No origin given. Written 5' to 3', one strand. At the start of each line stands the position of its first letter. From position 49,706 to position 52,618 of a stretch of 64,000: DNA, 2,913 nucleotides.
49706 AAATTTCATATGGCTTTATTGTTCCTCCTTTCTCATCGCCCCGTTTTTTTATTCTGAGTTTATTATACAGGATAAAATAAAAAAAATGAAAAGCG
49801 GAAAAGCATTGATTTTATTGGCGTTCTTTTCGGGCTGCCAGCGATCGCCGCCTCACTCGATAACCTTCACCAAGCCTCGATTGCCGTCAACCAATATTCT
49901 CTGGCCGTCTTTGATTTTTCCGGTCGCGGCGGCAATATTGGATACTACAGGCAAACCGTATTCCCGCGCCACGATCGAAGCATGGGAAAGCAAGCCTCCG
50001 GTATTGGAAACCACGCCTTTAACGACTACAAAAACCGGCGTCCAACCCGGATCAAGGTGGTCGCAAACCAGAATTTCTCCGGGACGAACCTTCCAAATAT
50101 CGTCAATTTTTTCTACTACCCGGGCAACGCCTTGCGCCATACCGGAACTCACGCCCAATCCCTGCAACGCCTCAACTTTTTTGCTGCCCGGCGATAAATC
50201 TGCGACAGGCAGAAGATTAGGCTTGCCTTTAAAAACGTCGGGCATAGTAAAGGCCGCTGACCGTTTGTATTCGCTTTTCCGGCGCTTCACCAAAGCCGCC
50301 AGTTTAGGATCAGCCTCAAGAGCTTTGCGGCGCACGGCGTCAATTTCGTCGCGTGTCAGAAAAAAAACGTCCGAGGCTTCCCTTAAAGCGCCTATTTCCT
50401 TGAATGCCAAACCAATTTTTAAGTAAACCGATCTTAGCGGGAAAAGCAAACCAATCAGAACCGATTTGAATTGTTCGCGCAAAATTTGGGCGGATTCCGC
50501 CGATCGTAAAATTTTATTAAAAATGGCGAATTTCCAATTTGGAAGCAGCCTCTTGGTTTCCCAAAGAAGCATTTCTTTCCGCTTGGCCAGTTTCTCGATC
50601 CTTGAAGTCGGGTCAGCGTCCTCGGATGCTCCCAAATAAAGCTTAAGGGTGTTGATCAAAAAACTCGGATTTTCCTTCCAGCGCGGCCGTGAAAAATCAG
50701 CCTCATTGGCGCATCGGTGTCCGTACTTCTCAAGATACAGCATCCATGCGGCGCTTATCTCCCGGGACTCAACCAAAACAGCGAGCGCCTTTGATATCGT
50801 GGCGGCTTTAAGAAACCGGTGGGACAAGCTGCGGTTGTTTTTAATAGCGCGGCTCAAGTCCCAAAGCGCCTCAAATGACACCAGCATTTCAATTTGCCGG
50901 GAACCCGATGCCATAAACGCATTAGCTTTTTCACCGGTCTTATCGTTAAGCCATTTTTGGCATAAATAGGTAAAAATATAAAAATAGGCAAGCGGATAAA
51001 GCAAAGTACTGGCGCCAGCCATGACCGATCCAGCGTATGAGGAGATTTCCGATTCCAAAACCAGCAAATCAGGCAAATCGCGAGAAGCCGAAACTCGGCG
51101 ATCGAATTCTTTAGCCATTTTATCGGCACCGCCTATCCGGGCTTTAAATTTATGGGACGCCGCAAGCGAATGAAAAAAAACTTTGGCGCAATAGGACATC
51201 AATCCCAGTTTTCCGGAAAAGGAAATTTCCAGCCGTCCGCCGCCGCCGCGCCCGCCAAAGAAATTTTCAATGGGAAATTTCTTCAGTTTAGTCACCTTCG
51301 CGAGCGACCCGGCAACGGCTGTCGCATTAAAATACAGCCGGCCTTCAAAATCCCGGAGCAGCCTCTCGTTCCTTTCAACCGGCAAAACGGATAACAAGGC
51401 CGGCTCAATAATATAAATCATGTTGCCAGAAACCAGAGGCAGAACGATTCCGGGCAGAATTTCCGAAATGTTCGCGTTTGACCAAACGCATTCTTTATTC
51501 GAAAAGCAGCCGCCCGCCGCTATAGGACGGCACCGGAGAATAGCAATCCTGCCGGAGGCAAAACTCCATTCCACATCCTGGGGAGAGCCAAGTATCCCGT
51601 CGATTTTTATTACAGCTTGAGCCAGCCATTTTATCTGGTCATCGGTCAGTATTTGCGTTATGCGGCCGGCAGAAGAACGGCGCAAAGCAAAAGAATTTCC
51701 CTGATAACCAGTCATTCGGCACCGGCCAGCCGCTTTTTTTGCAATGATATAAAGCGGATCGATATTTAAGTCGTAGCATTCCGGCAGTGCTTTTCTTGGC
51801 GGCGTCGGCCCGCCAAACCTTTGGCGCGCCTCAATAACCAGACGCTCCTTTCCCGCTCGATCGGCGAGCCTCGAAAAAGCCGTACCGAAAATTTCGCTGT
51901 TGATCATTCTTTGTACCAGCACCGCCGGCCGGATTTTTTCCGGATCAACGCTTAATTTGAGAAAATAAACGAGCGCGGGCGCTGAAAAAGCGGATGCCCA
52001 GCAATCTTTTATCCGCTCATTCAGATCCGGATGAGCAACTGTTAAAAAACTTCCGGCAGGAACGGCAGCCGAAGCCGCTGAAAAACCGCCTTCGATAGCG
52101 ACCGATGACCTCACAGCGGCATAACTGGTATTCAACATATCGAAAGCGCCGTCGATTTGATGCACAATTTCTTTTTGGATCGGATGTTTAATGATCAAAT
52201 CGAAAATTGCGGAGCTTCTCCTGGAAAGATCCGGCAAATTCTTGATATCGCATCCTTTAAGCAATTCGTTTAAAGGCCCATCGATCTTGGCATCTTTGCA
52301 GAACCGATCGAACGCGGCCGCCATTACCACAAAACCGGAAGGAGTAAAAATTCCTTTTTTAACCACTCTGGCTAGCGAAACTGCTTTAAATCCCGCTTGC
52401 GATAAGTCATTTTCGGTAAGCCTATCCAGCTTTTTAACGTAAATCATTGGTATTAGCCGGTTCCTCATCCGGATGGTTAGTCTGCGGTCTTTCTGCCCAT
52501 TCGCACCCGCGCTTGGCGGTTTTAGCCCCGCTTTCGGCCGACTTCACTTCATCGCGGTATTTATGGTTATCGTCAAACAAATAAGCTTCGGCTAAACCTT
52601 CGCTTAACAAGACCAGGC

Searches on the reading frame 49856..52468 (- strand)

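Call 38: search_protein_families(library=pfam, proteins=[window:49856-52468:-], max_evalue=0.00001)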
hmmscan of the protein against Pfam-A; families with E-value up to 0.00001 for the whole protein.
window:49856-52468:- (871 aa): 2 families
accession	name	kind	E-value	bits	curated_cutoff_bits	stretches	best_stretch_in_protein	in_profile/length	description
PF01326.24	PPDK_N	-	1.5e-38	133.4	27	1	24-317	3-310/328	Pyruvate phosphate dikinase, AMP/ATP-binding domain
PF00391.29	PEP-utilizers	-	7.9e-23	80.3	23.1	1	795-865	2-72/72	PEP-utilising enzyme, mobile domain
